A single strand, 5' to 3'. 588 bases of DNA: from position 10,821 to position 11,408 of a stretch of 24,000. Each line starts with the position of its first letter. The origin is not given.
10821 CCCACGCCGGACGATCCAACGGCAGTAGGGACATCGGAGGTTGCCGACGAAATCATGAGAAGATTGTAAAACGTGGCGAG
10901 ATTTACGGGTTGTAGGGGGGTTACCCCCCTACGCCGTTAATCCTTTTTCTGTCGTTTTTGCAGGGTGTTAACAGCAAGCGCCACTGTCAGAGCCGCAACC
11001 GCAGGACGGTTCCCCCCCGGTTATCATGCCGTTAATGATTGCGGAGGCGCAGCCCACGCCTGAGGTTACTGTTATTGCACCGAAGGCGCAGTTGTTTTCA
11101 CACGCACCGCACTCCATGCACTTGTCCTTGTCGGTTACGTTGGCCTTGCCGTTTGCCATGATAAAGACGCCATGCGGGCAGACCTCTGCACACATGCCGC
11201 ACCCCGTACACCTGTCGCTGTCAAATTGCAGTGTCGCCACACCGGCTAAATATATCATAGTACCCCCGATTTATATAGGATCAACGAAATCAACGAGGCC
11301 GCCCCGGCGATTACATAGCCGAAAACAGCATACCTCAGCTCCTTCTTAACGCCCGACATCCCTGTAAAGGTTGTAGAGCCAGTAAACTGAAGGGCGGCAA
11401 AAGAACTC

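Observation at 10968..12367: hgcA-hgcB mercury methylation gene pair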

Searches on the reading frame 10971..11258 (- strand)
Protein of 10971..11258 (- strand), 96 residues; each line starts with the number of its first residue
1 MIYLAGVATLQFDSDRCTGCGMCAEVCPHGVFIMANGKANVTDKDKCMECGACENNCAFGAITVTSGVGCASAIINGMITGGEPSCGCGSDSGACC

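Call 3: search_protein_families(library=ncbifam, proteins=[window:10971-11258:-], max_evalue=0.01)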
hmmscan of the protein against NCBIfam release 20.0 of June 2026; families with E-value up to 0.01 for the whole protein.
window:10971-11258:- (96 aa): 80 families (the best 25 are shown)
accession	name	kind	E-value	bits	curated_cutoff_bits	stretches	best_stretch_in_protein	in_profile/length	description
NF040864.1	HgcB_ferredoxin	equivalog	3.5e-36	122.9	99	1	3-96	2-93/93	mercury methylation ferredoxin HgcB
NF043039.1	HgcAB_like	equivalog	9e-15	55.1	285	1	9-62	294-349/350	HgcAB-like fusion protein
NF058577.1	FdxA_fam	equivalog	1.5e-11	44.3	65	2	14-61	6-52/52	4Fe-4S ferredoxin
NF038196.1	ferrodoxin_EFR1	subfamily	6.8e-11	42.7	75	1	13-65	183-232/242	EFR1 family ferrodoxin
NF040684.1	PorD_Arch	equivalog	1.4e-10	41.1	120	2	12-64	29-81/85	pyruvate synthase subunit PorD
TIGR04395.1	cutC_activ_rSAM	equivalog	7.7e-10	38.5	360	1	11-75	50-116/309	choline TMA-lyase-activating enzyme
NF043069.1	T4HPD_activ_SAM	equivalog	1.2e-09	37.9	425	1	9-64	45-99/299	trans-4-hydroxy-L-proline dehydratase activase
NF040770.1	hetero_SS_HdrA2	exception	2.3e-09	36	1100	1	11-65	573-626/777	CoB-CoM heterodisulfide reductase HdrA2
TIGR02494.1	PFLE_PFLC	subfamily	2.4e-09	36.9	174.35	1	8-74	41-109/293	glycyl-radical enzyme activating protein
TIGR04105.1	FeFe_hydrog_B1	subfamily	7.6e-09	34.7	450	2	38-66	136-209/462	monomeric [FeFe] hydrogenase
NF006221.0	PRK08348.1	subfamily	7.7e-09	35.3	124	1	9-66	38-96/136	NADH-plastoquinone oxidoreductase subunit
TIGR02700.1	flavo_MJ0208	hypoth_equivalog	1.8e-08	33.9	251.35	1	11-63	144-195/234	dihydromethanopterin reductase (acceptor)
NF045874.1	Vhu_polyferre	exception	2.2e-08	33.3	600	1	14-66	127-178/381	F420-non-reducing hydrogenase associated-polyferredoxin VhuB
TIGR02912.1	sulfite_red_C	equivalog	2.4e-08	33.3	324.1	1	5-63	159-219/314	sulfite reductase subunit C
TIGR02179.1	PorD_KorD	subfamily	2.8e-08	33.7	60.05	1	12-65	22-75/78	2-oxoacid:acceptor oxidoreductase, delta subunit, pyruvate/2-ketoisovalerate family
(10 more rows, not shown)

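Call 4: search_protein_families(library=pfam, proteins=[window:10971-11258:-], max_evalue=0.01)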
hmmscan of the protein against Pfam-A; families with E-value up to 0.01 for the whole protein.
window:10971-11258:- (96 aa): 15 families
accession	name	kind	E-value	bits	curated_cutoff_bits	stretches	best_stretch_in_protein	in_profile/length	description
PF12837.12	Fer4_6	-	4e-14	52.2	25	2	11-32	3-24/24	4Fe-4S binding domain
PF00037.32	Fer4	-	4.7e-13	48.8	21.1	2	11-31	2-22/24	4Fe-4S binding domain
PF12838.12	Fer4_7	-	7.7e-10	39.5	27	1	6-31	27-52/52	4Fe-4S dicluster domain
PF13237.11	Fer4_10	-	1.6e-09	38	25.5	1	11-57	3-52/53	4Fe-4S dicluster domain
PF12797.12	Fer4_2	-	1.9e-09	37.3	24.5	2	12-28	5-21/22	4Fe-4S binding domain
PF13187.11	Fer4_9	-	3.3e-09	37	27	1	16-62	1-52/52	4Fe-4S dicluster domain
PF13183.11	Fer4_8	-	5.2e-09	37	27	2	14-31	51-68/68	4Fe-4S dicluster domain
PF13534.11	Fer4_17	-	1.1e-06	29.6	22.2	1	14-31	43-60/61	4Fe-4S dicluster domain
PF13484.11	Fer4_16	-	2e-06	28.9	30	1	16-30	1-15/66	4Fe-4S double cluster binding domain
PF12800.12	Fer4_4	-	7.5e-06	26.3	24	1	15-28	2-15/17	4Fe-4S binding domain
PF14697.11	Fer4_21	-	1.1e-05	25.8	35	1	5-29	29-53/59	4Fe-4S dicluster domain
PF13459.11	Fer4_15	-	4.1e-05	24.6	22.4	1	12-41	3-32/66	4Fe-4S single cluster domain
PF25160.1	LdpA_Fe-S-bd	-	9e-05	22.6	27.6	1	13-31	24-42/49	LdpA Fe-S cluster-binding domain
PF12798.12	Fer4_3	-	0.00026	22.1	27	1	17-30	1-14/15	4Fe-4S binding domain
PF13370.11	Fer4_13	-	0.0046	18.1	24.5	0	13-37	2-25/58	4Fe-4S single cluster domain of Ferredoxin I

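Call 7: search_solved_structures(query=window:10971-11258:-, max_evalue=0.0001, show_alignments=1)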
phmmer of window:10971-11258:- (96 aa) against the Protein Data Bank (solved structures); distinct sequences matched with E-value up to 0.0001: 34.
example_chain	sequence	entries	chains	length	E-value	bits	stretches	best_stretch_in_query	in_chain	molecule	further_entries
9sw6_G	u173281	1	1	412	1.2e-24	89.7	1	9-71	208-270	Polyferredoxin protein MvhB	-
5t5i_F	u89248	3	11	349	1.6e-19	73.2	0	10-65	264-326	Tungsten formylmethanofuran dehydrogenase subunit fwdF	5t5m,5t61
9sw6_H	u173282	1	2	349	1.5e-18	70.1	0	10-77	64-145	Tungsten formylmethanofuran dehydrogenase, subunit F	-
9sfi_T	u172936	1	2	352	1.6e-16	63.6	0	10-65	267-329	4Fe-4S ferredoxin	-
7bkb_K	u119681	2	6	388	2.1e-16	63.2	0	7-61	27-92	Formylmethanofuran dehydrogenase, subunit F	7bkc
9sfi_O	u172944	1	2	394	2.5e-15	59.8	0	16-65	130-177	Ferredoxin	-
8a6t_B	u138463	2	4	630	1.2e-09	41.5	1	7-62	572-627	Electron bifurcating hydrogenase subunit HydB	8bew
8a8o_C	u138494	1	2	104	2e-09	40.8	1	9-64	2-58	Beta-subunit of the PAPS reductase from Methanothermococcus thermolithotrophicus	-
9bov_B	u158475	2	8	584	2.6e-09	40.4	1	11-64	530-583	NADH dehydrogenase (Quinone)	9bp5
8rvv_A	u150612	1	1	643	4.3e-09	39.7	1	12-62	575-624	H(2):CoB-CoM heterodisulfide,ferredoxin reductase subunit A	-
8rvu_a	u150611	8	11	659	4.4e-09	39.7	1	12-62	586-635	H(2):CoB-CoM heterodisulfide,ferredoxin reductase subunit A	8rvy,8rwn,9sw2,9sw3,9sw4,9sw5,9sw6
7p5h_B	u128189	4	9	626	7.4e-09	39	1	13-63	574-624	Fe-hydrogenase, subunit beta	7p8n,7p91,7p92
5odc_A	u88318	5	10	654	1e-08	38.5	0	12-62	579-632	Heterodisulfide reductase, subunit A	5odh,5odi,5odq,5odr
9sfi_A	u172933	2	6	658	4.3e-08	36.5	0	13-64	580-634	CoB--CoM heterodisulfide reductase iron-sulfur subunit A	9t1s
7np8_A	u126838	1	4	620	2.5e-07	34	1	3-61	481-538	Coenzyme F420-dependent sulfite reductase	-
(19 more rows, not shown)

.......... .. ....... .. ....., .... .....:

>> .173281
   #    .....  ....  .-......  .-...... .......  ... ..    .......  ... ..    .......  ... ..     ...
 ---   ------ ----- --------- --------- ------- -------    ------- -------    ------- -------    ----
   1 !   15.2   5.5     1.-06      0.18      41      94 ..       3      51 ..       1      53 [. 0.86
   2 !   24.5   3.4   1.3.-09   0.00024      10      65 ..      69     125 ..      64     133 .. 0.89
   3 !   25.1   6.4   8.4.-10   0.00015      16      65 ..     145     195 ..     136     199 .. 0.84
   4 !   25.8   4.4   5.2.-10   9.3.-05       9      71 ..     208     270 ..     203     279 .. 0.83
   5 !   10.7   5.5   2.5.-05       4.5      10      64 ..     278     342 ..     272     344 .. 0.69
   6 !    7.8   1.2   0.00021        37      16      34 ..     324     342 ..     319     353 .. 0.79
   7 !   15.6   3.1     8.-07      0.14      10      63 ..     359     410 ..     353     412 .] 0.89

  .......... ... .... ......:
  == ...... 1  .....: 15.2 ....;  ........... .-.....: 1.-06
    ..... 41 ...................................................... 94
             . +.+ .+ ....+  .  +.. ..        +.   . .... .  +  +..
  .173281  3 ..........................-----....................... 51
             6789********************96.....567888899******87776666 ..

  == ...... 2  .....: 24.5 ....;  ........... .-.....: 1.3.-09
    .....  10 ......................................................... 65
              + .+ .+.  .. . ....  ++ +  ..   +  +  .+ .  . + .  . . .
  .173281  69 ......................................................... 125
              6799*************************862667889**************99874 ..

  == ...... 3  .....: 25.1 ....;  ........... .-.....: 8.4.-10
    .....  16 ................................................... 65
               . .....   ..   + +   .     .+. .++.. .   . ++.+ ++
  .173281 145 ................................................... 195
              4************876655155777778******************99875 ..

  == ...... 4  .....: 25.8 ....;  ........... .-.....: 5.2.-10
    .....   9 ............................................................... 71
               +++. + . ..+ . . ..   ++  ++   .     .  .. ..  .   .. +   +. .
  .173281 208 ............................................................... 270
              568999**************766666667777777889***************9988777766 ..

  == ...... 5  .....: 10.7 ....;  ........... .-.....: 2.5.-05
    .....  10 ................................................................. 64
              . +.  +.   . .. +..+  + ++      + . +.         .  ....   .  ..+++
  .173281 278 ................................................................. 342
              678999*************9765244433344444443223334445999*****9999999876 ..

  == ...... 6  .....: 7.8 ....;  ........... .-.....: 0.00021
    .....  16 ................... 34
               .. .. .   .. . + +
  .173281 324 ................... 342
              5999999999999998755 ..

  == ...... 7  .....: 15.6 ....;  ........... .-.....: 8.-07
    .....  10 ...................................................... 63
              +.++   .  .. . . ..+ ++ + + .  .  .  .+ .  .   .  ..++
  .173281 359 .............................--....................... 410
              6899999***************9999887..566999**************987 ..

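Call 56: list_cluster_members(proteins=[P0001, window:10971-11258:-])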
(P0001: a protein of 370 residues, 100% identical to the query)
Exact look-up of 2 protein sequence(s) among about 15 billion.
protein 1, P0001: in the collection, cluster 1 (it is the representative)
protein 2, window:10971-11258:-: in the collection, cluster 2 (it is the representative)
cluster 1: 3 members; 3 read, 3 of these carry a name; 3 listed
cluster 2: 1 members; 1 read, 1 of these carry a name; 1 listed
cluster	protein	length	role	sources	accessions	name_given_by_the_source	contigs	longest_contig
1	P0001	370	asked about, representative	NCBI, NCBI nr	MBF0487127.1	MAG: acetyl-CoA synthase subunit gamma [Nitrospirae bacterium] | acetyl-CoA synthase subunit gamma [Nitrospirota bacterium]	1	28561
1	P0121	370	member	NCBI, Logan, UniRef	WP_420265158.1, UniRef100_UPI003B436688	mercury methylation corrinoid protein HgcA [Candidatus Magnetominusculus dajiuhuensis] | mercury methylation corrinoid protein HgcA n=1 Tax=Candidatus Magnetominusculus ...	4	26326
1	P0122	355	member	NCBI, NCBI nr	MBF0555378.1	MAG: acetyl-CoA synthase subunit gamma [Nitrospirae bacterium] | acetyl-CoA synthase subunit gamma [Nitrospirota bacterium]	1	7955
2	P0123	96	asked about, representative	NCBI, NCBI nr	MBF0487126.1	MAG: 4Fe-4S binding protein [Nitrospirae bacterium] | 4Fe-4S binding protein [Nitrospirota bacterium]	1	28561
